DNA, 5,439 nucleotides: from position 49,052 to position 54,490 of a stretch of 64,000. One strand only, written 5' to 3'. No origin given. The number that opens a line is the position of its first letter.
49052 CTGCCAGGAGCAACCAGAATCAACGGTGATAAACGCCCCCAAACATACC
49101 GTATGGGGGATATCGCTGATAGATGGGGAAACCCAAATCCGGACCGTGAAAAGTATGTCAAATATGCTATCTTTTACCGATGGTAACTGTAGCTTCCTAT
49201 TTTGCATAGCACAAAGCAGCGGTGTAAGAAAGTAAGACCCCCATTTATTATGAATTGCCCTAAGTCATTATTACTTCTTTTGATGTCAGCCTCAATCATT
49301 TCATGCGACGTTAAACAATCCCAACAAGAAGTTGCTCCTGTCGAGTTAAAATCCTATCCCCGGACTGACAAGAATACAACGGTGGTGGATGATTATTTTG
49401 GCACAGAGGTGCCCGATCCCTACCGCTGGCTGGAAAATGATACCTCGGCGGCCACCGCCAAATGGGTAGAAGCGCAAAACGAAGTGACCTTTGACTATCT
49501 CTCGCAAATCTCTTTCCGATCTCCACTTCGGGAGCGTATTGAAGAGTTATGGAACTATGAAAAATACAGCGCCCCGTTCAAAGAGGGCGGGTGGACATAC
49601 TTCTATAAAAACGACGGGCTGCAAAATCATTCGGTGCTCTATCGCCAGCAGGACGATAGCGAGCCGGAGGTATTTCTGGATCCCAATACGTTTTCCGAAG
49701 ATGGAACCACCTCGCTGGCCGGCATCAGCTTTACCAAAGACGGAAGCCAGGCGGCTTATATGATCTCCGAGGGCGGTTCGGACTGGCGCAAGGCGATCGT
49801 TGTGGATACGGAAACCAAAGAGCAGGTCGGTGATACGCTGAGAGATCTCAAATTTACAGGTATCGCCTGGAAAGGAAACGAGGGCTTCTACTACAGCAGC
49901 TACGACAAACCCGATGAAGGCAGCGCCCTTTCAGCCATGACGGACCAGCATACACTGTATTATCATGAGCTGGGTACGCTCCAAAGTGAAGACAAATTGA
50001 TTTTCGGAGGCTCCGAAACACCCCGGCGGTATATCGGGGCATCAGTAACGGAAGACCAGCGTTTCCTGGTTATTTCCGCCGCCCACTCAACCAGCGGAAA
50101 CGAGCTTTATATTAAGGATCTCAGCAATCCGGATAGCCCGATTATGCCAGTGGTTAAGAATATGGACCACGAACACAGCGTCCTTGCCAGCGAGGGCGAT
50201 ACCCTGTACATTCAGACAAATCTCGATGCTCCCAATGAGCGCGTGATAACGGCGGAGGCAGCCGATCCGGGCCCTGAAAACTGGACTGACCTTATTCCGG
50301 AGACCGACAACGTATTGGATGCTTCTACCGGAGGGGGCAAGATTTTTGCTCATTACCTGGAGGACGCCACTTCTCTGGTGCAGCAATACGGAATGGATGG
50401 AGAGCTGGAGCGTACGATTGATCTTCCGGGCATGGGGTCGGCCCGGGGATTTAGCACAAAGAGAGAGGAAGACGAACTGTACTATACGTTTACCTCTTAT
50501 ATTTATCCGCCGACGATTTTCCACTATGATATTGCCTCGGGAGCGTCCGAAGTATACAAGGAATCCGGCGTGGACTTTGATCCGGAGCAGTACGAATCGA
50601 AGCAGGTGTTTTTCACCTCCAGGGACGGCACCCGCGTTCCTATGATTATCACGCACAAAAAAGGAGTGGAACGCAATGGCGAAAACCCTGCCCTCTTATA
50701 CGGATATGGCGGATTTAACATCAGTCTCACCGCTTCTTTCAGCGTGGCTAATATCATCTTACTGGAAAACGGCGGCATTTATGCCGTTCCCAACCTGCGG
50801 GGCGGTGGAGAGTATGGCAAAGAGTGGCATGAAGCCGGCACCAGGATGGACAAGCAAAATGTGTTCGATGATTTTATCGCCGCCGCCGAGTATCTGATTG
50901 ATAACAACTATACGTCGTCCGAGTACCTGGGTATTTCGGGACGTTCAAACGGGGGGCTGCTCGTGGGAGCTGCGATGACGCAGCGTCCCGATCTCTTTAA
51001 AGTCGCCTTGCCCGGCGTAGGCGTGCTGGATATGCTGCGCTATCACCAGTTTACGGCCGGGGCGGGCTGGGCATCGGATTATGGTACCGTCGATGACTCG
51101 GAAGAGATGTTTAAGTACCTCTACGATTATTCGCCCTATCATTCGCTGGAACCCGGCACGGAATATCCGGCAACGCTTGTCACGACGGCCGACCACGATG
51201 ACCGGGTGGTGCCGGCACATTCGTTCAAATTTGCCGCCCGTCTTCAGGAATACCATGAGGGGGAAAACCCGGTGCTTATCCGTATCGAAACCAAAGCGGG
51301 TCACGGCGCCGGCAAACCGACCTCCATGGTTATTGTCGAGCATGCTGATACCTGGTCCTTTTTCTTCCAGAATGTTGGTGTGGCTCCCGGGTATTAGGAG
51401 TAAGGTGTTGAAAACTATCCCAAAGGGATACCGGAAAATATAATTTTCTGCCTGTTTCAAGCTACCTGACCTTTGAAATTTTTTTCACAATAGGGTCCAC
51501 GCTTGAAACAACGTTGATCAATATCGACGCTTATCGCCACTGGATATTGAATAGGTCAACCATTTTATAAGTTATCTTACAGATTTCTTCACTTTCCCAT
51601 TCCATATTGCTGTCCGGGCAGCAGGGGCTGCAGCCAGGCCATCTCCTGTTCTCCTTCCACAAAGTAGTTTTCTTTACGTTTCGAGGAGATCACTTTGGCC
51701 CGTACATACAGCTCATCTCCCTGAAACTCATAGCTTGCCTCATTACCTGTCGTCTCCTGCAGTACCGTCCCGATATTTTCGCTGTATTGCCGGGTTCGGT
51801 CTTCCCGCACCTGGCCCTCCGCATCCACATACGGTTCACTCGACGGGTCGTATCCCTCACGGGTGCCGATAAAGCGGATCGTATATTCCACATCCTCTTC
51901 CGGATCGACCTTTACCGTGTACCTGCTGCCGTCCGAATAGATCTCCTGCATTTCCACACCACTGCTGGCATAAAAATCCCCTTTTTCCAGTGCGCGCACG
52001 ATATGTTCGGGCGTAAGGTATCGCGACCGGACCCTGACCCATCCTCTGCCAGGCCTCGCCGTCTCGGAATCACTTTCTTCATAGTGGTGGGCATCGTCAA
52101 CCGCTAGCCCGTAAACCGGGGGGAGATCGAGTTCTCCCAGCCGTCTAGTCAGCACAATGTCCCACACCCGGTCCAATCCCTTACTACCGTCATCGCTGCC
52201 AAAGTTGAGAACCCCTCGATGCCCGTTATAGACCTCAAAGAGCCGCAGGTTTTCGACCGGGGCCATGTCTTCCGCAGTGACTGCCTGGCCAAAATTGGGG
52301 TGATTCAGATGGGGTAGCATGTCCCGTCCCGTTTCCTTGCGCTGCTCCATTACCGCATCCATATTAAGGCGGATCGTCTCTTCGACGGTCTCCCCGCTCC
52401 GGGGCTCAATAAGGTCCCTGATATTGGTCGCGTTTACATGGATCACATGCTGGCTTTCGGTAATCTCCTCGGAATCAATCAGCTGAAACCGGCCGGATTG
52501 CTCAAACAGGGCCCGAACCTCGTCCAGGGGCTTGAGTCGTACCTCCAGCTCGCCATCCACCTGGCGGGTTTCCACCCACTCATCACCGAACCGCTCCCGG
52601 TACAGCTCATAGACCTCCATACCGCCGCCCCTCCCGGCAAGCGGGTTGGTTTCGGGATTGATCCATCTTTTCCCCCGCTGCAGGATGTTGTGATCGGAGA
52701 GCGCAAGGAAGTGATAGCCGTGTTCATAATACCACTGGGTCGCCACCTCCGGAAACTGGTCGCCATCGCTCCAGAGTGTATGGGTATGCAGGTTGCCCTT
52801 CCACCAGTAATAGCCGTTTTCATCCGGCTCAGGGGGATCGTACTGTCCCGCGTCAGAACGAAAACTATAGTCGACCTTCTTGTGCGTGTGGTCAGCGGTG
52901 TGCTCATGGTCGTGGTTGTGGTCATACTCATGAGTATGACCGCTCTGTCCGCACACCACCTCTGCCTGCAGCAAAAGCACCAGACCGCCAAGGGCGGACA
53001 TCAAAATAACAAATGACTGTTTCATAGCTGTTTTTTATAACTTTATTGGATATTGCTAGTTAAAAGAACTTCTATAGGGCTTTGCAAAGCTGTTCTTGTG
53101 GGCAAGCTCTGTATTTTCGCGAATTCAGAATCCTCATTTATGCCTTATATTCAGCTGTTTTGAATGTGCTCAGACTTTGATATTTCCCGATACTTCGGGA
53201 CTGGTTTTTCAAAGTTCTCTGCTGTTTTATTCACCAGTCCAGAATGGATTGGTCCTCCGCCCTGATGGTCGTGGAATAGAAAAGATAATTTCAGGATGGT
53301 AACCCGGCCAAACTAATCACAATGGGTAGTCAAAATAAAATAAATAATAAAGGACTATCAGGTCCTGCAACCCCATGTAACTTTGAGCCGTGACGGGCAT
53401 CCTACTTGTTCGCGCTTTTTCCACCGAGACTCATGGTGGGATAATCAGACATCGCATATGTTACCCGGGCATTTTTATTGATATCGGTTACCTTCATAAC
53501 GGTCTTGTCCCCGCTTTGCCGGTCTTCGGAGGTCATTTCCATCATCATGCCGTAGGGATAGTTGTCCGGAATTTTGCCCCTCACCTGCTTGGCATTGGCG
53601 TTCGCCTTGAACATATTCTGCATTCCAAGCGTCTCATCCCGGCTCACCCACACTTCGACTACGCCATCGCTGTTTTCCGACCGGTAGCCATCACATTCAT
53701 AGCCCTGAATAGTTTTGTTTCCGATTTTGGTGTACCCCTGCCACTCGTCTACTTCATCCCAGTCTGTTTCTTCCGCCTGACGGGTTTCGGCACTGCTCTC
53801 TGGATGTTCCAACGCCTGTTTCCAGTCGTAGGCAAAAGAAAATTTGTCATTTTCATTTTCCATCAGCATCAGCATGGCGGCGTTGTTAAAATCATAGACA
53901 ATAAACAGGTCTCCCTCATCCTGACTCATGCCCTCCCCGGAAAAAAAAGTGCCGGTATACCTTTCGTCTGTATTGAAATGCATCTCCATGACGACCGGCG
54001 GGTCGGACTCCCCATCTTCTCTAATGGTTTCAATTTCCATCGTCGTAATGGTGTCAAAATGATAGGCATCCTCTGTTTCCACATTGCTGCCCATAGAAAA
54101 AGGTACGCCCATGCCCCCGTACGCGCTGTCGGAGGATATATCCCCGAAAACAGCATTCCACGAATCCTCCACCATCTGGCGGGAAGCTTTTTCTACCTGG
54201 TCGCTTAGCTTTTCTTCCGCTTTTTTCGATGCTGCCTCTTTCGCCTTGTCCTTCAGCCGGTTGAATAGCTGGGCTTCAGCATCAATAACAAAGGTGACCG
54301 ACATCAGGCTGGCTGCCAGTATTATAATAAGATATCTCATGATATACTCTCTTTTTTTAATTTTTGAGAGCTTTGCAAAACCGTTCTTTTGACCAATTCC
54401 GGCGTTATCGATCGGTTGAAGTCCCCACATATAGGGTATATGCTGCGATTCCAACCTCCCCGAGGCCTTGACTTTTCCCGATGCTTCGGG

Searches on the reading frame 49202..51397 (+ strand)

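Call 12: search_protein_families(library=pfam, proteins=[window:49202-51397:+])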
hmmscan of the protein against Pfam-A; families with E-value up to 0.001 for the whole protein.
window:49202-51397:+ (731 aa): 2 families
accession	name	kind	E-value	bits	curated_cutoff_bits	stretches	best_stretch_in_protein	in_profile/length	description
PF02897.21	Peptidase_S9_N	-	1.7e-133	445.8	24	1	53-454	1-413/414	Prolyl oligopeptidase, N-terminal beta-propeller domain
PF00326.27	Peptidase_S9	-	1e-64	218.4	22.6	1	512-726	2-211/213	Prolyl oligopeptidase family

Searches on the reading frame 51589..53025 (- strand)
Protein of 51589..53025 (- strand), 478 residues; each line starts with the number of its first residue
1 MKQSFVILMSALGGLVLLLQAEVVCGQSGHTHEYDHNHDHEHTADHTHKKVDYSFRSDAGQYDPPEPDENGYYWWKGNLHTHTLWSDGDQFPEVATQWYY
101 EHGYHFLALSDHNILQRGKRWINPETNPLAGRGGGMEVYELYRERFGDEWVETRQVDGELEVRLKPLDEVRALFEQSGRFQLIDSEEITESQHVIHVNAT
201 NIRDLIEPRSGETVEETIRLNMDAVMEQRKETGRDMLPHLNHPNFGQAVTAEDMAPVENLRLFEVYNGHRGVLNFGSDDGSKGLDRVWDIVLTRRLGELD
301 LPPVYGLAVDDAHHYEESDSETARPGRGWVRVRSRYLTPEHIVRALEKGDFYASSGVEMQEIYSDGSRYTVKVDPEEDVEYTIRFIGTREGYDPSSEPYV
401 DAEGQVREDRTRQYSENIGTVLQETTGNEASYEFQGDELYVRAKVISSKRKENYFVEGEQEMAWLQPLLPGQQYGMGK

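Call 12: search_protein_families(library=pfam, proteins=[window:51589-53025:-])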
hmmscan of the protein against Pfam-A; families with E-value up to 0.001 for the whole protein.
window:51589-53025:- (478 aa): 0 families

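Call 14: search_protein_families(library=ncbifam, proteins=[window:51589-53025:-], max_evalue=0.01)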
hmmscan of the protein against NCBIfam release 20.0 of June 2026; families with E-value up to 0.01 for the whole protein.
window:51589-53025:- (478 aa): 3 families
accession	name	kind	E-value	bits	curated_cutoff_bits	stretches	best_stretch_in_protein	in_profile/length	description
NF038032.1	CehA_McbA_metalo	domain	1.2e-15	57.7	80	2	171-450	50-303/315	CehA/McbA family metallohydrolase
NF006375.0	PRK08609.1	equivalog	0.0015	17.2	426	1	76-113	336-373/571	DNA polymerase/3'-5' exonuclease PolX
NF004981.0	PRK06361.1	equivalog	0.0039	16.6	117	1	78-113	3-38/217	histidinol phosphate phosphatase domain-containing protein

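Call 34: find_homologous_proteins(query=window:51589-53025:-)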
Query window:51589-53025:- (478 aa): 7940 proteins with E <= 0.001 among 8000 candidates; the best 120 are listed.
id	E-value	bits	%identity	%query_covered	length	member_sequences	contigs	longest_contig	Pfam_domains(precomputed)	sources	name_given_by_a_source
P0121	0.0e+0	1108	100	100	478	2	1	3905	-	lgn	-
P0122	6.4e-283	957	88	100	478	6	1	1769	-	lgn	-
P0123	4.1e-279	945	86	100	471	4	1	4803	-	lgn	-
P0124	4.4e-266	902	82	98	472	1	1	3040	-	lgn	-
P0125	1.0e-240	818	76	96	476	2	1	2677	-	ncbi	-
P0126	2.6e-240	817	75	96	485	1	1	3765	-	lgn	-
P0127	2.7e-237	807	73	97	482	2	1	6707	-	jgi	jgi:hypothetical protein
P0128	2.0e-234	797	74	95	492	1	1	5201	-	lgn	-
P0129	8.6e-233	792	75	92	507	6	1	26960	-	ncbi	-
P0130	6.0e-232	789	73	97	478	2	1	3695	-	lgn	-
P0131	2.5e-231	787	76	92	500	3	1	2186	-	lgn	-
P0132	4.7e-231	786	74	91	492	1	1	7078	-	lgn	-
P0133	5.2e-230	783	70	99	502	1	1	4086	-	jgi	jgi:hypothetical protein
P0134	3.9e-229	780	71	98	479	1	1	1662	-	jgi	jgi:hypothetical protein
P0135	8.8e-229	779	74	89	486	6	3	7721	-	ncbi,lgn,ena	-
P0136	1.8e-227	774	74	89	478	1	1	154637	-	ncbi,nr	ncbi:MAG: hypothetical protein JJU13_04735 [Balneolaceae bacterium]|nr:hypothetical protein [Balneol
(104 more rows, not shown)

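Call 35: find_encoding_contigs(protein=P0123, flank=5000, max_places=3)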
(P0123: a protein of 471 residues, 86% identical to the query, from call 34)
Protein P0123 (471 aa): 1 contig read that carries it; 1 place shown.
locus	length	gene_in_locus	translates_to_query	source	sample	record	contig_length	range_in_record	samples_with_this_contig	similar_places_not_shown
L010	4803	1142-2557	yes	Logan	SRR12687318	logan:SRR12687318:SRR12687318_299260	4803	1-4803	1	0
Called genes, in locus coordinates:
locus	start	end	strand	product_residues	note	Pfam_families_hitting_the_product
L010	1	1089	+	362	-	?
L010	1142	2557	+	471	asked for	-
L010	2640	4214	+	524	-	PF00171:Aldedh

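Call 36: find_encoding_contigs(protein=P0129, flank=10000, max_places=3)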
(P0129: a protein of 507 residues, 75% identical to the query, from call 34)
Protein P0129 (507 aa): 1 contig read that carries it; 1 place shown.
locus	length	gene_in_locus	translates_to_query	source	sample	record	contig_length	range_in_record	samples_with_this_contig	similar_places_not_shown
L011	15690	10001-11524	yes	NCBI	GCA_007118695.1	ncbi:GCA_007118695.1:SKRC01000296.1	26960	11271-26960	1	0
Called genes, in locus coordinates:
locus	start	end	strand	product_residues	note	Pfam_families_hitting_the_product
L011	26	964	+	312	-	PF00248:Aldo_ket_red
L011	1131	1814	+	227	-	PF19540:DUF6064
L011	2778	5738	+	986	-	PF01979:Amidohydro_1, PF07969:Amidohydro_3 (weak), PF01979:Amidohydro_1, PF07969:Amidohydro_3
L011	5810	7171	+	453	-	PF01979:Amidohydro_1, PF07969:Amidohydro_3 (weak)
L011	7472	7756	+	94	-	-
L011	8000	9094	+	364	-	PF02163:Peptidase_M50, PF00571:CBS (weak)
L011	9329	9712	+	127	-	-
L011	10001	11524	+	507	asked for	-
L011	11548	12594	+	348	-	PF02126:PTE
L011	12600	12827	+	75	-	PF12843:QSregVF_b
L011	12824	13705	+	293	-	PF02585:PIG-L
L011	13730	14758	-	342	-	PF04087:DUF389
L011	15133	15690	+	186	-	?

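Call 37: find_encoding_contigs(protein=P0136, flank=10000, max_places=3)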
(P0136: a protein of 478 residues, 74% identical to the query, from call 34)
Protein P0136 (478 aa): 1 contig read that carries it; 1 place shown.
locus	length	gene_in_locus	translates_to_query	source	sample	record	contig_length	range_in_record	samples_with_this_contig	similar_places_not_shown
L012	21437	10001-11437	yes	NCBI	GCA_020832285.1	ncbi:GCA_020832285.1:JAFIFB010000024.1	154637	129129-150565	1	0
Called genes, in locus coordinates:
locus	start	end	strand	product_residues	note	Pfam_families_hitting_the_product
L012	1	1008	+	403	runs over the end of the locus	PF06245:DUF1015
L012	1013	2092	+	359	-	PF00266:Aminotran_5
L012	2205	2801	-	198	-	PF01694:Rhomboid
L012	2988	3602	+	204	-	PF03330:DPBB_1, PF05036:SPOR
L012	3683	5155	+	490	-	PF00890:FAD_binding_2 (faint), PF01266:DAO (weak), PF01593:Amino_oxidase, PF03486:HI0933_like (faint), PF07992:Pyr_redox_2 (faint), PF13450:NAD_binding_8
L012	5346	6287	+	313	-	PF01261:AP_endonuc_2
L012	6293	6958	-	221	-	PF00923:TAL_FSA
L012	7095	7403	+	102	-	-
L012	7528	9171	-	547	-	PF12741:SusD-like, PF12771:SusD-like_2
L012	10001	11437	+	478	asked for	-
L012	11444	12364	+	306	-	PF00149:Metallophos, PF12850:Metallophos_2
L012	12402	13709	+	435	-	-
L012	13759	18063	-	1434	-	PF04997:RNA_pol_Rpb1_1, PF00623:RNA_pol_Rpb1_2, PF04983:RNA_pol_Rpb1_3, PF01333:Apocytochr_F_C (faint), PF05000:RNA_pol_Rpb1_4, PF04998:RNA_pol_Rpb1_5, PF21668:RPOC_hybrid (faint), PF25984:BSH_YknX (faint)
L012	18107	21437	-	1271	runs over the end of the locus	PF04563:RNA_pol_Rpb2_1, PF04561:RNA_pol_Rpb2_2, PF04565:RNA_pol_Rpb2_3, PF10385:RNA_pol_Rpb2_45, PF00562:RNA_pol_Rpb2_6, PF04560:RNA_pol_Rpb2_7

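Call 64: find_encoding_contigs(protein=P0122, flank=2000, max_places=2)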
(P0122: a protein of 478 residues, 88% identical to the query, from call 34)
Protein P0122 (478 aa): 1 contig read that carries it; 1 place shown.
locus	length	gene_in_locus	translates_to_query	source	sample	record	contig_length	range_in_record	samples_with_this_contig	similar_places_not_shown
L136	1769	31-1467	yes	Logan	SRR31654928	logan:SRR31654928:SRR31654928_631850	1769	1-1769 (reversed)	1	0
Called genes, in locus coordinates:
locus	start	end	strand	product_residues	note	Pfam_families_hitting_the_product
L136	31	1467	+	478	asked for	-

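Call 65: find_encoding_contigs(protein=P0124, flank=2000, max_places=2)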
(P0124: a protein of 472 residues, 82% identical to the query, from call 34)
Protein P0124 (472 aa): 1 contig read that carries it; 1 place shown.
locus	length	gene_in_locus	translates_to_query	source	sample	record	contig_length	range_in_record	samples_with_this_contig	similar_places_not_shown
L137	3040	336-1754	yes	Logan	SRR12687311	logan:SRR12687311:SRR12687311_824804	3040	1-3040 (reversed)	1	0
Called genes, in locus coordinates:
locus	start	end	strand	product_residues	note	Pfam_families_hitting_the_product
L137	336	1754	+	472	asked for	-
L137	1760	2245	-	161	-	PF02566:OsmC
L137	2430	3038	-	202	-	?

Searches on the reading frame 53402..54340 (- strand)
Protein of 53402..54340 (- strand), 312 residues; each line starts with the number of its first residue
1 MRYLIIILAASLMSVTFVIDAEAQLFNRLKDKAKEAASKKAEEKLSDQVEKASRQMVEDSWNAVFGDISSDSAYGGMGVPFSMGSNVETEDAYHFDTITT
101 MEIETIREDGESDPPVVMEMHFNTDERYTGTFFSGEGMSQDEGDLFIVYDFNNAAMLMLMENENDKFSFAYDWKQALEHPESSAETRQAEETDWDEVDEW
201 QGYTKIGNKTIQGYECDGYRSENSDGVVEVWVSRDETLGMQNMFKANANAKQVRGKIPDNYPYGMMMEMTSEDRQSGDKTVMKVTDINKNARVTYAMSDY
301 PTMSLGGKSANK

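Call 12: search_protein_families(library=pfam, proteins=[window:53402-54340:-])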
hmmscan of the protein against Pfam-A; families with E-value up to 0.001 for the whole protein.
window:53402-54340:- (312 aa): 1 family
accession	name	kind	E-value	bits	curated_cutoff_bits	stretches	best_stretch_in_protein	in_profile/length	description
PF14371.13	DUF4412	-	1.2e-07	32.2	21.6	1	188-290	74-178/191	Domain of unknown function (DUF4412)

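Call 14: search_protein_families(library=ncbifam, proteins=[window:53402-54340:-], max_evalue=0.01)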
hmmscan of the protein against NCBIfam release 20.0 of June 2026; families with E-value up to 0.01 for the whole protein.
window:53402-54340:- (312 aa): 0 families

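Call 20: find_homologous_proteins(query=window:53402-54340:-)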
Query window:53402-54340:- (312 aa): 172 proteins with E <= 0.001 among 633 candidates; the best 120 are listed.
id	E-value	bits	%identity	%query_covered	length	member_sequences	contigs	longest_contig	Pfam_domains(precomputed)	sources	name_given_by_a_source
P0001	8.0e-205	697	100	100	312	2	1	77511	PF14371.13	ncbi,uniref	ncbi:DUF4412 domain-containing protein [Fodinibius sp.]|uniref:DUF4412 domain-containing protein n=1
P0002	9.4e-175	598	84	100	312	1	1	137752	PF14371.13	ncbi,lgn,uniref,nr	ncbi:protein of unknown function [Fodinibius roseus]|uniref:DUF4412 domain-containing protein n=1 Ta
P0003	1.3e-164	565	81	100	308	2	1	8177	PF14371.13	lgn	-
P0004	3.7e-157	540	78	100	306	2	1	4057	PF14371.13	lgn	-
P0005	5.2e-147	507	73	99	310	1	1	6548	PF14371.13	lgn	-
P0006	2.0e-145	502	73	99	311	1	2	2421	-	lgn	-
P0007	2.0e-131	456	66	98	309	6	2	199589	PF14371.13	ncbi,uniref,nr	ncbi:DUF4412 domain-containing protein [Aliifodinibius salicampi]|uniref:DUF4412 domain-containing p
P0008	1.3e-129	450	66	94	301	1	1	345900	PF14371.13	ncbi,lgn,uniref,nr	ncbi:DUF4412 domain-containing protein [Fodinibius sediminis]|uniref:DUF4412 domain-containing prote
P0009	1.6e-129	449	65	98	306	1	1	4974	PF14371.13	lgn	-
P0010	7.4e-128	444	65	98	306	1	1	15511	PF14371.13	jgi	jgi:hypothetical protein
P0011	2.5e-127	442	62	99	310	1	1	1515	PF14371.13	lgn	-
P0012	6.7e-127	441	63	99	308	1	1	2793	PF14371.13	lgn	-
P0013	2.9e-125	435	62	99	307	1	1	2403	PF14371.13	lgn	-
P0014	1.8e-124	433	61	99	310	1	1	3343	PF14371.13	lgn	-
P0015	5.7e-124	431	63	100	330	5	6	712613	PF14371.13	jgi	-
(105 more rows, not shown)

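Call 22: find_encoding_contigs(protein=P0002, flank=10000, max_places=3)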
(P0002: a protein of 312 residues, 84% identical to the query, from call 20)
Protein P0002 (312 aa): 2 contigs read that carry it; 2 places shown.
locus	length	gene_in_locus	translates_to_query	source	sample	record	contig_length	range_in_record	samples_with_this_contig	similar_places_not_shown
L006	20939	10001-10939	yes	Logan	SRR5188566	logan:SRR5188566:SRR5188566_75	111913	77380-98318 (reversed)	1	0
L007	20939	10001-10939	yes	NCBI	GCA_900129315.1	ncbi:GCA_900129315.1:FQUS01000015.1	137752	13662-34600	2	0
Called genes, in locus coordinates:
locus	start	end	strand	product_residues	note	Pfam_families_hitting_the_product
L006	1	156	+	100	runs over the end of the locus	-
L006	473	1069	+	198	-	PF00027:cNMP_binding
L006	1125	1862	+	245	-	PF00106:adh_short, PF01370:Epimerase (weak), PF08659:KR, PF13561:adh_short_C2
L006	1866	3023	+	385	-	PF04191:PEMT (weak)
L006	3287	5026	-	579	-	PF02690:Na_Pi_cotrans, PF01895:PhoU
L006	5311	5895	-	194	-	PF11138:DUF2911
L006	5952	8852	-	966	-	PF26549:Tricorn_N (faint), PF26550:Tricorn_2nd (faint), PF07676:PD40 (faint)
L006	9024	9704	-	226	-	PF03006:HlyIII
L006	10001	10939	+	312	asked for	PF14371:DUF4412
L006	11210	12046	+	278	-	PF01557:FAA_hydrolase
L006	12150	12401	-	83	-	-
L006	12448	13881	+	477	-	-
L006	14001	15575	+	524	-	PF00171:Aldedh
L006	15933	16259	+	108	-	PF12840:HTH_20, PF01022:HTH_5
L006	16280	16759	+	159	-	PF08327:AHSA1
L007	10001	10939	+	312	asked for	PF14371:DUF4412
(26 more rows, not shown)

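Call 23: find_encoding_contigs(protein=P0007, flank=10000, max_places=3)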
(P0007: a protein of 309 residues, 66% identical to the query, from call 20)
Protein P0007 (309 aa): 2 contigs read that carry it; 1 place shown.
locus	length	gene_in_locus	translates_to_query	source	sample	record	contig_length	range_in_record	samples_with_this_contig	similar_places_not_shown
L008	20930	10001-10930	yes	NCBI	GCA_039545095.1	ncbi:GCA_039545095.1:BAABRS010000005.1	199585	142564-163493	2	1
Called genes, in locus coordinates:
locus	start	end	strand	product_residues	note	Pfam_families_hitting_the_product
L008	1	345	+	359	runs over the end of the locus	PF00248:Aldo_ket_red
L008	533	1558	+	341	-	PF00296:Bac_luciferase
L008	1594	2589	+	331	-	PF12146:Hydrolase_4, PF00561:Abhydrolase_1, PF03096:Ndr, PF12697:Abhydrolase_6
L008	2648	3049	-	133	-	PF03840:SecG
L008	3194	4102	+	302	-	PF00924:MS_channel_2nd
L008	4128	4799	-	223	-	PF02586:SRAP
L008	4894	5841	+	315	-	PF02517:Rce1-like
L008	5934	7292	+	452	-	PF00270:DEAD, PF00271:Helicase_C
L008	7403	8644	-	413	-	PF00155:Aminotran_1_2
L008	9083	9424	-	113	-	-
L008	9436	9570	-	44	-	-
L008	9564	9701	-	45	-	-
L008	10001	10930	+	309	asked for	PF14371:DUF4412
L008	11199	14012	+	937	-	PF02463:SMC_N (weak), PF03193:RsgA_GTPase (faint), PF06745:ATPase (faint), PF13175:AAA_15 (faint), PF13191:AAA_16 (faint), PF13476:AAA_23 (faint), PF17760:UvrA_inter, PF17755:UvrA_DNA-bind, +5 more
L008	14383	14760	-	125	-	-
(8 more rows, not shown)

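Call 24: find_encoding_contigs(protein=P0008, flank=10000, max_places=3)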
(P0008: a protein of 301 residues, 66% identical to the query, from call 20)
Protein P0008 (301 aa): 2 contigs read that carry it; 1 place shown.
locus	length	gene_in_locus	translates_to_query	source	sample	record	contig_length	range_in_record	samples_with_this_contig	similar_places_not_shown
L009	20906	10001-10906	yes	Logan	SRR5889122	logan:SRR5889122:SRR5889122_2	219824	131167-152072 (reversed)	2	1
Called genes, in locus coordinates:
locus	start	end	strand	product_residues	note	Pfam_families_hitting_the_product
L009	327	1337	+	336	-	PF00586:AIRS, PF02769:AIRS_C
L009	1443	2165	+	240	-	PF00561:Abhydrolase_1, PF00975:Thioesterase (weak), PF12146:Hydrolase_4, PF12697:Abhydrolase_6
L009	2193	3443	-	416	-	PF00109:ketoacyl-synt, PF02801:Ketoacyl-synt_C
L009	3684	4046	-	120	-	PF20409:SnoaL_5, PF07366:SnoaL (weak), PF12680:SnoaL_2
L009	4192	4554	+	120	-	PF23544:AtuA_ferredoxin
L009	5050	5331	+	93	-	PF01037:AsnC_trans_reg, PF22482:AsnC_trans_reg_3 (weak)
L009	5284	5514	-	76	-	-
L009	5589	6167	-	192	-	PF11138:DUF2911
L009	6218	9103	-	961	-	PF26549:Tricorn_N (faint), PF07676:PD40 (faint), PF26550:Tricorn_2nd (weak)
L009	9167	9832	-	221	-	PF03006:HlyIII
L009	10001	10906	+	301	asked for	PF14371:DUF4412 (weak)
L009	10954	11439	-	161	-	PF02566:OsmC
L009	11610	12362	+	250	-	PF06283:ThuA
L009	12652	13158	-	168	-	PF05163:DinB, PF12867:DinB_2 (weak)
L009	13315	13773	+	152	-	-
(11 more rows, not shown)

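Call 62: find_encoding_contigs(protein=P0003, flank=4000, max_places=2)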
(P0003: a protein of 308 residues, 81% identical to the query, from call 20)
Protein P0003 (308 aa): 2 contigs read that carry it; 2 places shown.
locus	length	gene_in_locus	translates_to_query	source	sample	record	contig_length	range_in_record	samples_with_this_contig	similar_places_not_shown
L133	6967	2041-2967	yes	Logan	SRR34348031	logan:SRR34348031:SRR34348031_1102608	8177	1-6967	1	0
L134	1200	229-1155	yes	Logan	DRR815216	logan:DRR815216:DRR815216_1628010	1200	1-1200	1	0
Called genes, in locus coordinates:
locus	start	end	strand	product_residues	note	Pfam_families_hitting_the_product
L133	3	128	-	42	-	?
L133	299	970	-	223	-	PF03006:HlyIII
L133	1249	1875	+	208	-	-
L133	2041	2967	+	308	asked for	PF14371:DUF4412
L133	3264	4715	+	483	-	-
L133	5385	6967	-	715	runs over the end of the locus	PF02897:Peptidase_S9_N, PF00326:Peptidase_S9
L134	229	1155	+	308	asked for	PF14371:DUF4412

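Call 63: find_encoding_contigs(protein=P0004, flank=4000, max_places=2)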
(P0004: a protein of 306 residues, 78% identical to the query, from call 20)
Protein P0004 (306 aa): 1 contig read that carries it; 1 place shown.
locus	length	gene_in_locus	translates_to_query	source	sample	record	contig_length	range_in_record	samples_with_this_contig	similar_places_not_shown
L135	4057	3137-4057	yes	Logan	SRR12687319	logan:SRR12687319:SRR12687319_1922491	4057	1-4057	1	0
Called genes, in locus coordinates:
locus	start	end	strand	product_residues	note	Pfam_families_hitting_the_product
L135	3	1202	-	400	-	?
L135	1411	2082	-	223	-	PF03006:HlyIII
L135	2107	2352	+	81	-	-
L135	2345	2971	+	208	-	-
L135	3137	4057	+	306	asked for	PF14371:DUF4412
